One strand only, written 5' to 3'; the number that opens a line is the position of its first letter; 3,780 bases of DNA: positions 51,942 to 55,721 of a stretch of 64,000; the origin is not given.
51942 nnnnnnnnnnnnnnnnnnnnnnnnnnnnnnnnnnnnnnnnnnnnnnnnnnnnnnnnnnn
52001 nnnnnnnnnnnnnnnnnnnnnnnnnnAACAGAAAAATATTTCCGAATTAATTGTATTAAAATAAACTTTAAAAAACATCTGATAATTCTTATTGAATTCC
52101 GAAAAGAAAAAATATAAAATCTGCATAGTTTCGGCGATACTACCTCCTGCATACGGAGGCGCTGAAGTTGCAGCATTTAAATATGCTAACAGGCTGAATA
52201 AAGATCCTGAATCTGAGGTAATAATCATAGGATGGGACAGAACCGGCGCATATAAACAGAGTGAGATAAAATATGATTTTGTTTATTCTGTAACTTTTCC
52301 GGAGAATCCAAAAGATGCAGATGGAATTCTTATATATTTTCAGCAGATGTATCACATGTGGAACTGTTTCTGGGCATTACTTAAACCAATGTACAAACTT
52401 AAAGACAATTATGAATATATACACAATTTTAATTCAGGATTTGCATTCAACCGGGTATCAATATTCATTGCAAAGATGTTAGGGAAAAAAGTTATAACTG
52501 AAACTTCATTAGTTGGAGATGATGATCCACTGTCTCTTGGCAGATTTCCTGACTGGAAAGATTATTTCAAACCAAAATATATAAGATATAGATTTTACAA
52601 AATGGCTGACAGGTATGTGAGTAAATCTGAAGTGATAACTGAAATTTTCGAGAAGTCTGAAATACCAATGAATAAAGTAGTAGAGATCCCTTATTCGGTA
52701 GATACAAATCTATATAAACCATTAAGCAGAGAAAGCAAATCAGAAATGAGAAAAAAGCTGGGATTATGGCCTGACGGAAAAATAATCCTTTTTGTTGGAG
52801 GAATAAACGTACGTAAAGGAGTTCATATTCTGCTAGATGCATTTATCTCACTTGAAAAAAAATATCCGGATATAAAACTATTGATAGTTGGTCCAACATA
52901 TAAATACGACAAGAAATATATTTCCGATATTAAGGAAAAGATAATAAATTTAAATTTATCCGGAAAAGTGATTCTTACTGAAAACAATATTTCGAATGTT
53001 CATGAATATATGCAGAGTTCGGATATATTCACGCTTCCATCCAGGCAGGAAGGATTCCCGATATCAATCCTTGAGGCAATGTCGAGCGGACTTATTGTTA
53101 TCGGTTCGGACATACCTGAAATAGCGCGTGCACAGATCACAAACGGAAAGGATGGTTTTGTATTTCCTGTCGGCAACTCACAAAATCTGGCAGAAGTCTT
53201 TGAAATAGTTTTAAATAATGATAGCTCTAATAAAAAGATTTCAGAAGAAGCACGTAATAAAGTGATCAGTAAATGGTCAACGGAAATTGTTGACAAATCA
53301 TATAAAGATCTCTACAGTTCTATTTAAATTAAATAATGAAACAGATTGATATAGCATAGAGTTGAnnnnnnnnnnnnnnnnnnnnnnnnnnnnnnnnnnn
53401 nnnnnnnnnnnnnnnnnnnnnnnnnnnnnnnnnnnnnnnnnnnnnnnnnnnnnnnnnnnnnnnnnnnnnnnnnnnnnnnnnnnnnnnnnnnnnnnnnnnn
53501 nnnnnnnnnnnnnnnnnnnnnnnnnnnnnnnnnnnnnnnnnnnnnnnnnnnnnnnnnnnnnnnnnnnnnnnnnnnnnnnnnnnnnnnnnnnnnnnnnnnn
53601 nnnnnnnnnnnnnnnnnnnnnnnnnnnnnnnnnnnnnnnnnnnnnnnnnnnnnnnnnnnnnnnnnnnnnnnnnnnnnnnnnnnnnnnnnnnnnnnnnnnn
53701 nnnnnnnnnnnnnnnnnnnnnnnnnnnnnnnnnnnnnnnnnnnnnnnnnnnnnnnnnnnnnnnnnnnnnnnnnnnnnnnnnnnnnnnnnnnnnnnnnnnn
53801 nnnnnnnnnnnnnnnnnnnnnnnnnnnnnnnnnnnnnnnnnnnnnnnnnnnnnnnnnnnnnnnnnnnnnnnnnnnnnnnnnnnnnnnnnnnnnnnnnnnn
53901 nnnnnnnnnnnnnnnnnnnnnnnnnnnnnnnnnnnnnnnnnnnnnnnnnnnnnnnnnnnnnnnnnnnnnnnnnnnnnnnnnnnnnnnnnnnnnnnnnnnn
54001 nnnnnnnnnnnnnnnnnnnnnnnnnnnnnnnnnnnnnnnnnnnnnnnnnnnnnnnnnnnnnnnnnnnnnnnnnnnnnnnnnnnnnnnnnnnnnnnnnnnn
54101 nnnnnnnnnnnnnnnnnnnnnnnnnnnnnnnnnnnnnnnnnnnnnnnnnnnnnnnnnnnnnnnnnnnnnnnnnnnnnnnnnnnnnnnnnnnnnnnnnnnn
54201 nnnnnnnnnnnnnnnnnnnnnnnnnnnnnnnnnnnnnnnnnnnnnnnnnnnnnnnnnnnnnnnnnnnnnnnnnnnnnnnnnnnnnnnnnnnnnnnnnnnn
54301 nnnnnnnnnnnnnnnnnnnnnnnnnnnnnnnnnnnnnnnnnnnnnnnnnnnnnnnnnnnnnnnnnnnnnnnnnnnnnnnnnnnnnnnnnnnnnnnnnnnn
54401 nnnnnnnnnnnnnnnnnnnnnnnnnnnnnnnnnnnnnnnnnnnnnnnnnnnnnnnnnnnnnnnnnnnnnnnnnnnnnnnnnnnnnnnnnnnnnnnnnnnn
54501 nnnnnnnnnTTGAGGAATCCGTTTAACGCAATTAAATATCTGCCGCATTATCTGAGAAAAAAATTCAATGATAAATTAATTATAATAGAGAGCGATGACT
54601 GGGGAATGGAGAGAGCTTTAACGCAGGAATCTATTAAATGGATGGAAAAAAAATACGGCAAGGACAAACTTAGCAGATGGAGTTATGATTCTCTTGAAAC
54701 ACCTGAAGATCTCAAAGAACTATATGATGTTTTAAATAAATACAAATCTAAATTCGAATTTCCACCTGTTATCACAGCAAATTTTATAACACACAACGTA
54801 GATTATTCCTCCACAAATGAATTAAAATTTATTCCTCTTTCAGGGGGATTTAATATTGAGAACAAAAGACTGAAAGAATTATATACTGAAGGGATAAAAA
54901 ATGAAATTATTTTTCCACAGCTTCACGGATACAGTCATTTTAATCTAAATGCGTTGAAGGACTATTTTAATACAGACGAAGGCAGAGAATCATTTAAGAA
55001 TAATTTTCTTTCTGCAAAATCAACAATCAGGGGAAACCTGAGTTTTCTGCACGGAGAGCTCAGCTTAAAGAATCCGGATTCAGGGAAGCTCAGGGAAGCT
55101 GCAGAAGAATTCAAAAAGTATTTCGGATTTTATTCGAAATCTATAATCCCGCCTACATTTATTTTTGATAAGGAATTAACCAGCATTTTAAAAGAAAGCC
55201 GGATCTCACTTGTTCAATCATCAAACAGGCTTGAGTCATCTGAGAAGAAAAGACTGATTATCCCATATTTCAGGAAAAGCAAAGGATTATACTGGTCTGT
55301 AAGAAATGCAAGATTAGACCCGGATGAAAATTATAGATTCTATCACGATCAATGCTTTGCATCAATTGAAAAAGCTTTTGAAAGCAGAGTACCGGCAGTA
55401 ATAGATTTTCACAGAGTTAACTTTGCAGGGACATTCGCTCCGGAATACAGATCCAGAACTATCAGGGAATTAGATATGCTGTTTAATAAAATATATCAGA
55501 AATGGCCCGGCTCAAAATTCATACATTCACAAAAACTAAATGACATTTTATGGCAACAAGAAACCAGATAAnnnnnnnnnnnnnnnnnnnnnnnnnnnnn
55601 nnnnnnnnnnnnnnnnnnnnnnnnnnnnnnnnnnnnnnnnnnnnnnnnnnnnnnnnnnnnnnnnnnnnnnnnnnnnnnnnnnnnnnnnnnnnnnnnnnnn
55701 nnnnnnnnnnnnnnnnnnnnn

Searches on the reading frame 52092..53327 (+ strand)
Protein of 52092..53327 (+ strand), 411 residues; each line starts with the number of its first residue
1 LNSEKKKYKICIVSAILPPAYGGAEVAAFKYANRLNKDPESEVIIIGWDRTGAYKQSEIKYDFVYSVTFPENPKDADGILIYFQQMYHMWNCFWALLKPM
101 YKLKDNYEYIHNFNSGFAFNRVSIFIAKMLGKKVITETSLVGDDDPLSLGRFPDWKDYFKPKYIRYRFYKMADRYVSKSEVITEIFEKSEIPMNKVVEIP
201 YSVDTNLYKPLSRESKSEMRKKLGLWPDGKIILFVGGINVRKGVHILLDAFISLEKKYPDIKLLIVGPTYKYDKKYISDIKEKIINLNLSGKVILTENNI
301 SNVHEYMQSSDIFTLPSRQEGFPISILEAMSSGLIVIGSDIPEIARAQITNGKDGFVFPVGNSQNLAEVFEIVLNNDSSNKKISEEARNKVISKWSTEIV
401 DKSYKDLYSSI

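Call 73: search_protein_families(library=pfam, proteins=[window:52092-53327:+], max_evalue=0.001)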
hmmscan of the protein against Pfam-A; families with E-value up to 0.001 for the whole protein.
window:52092-53327:+ (411 aa): 3 families
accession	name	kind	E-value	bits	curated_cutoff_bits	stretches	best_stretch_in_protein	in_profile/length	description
PF00534.26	Glycos_transf_1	-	2.9e-38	131.5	26.4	1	216-389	2-171/172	Glycosyl transferases group 1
PF13692.12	Glyco_trans_1_4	-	1e-29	104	27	1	230-375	2-141/142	Glycosyl transferases group 1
PF20706.3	GT4-conflict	-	0.00016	21.2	26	1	231-334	199-306/385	Family 4 Glycosyltransferase in conflict systems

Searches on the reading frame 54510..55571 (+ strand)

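Call 73: search_protein_families(library=pfam, proteins=[window:54510-55571:+], max_evalue=0.001)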
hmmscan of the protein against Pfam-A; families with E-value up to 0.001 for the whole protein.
window:54510-55571:+ (353 aa): 1 family
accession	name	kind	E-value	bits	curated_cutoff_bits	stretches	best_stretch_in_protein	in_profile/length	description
PF03065.20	Glyco_hydro_57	-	2.1e-06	27.7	21.2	1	194-286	128-219/291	Glycosyl hydrolase family 57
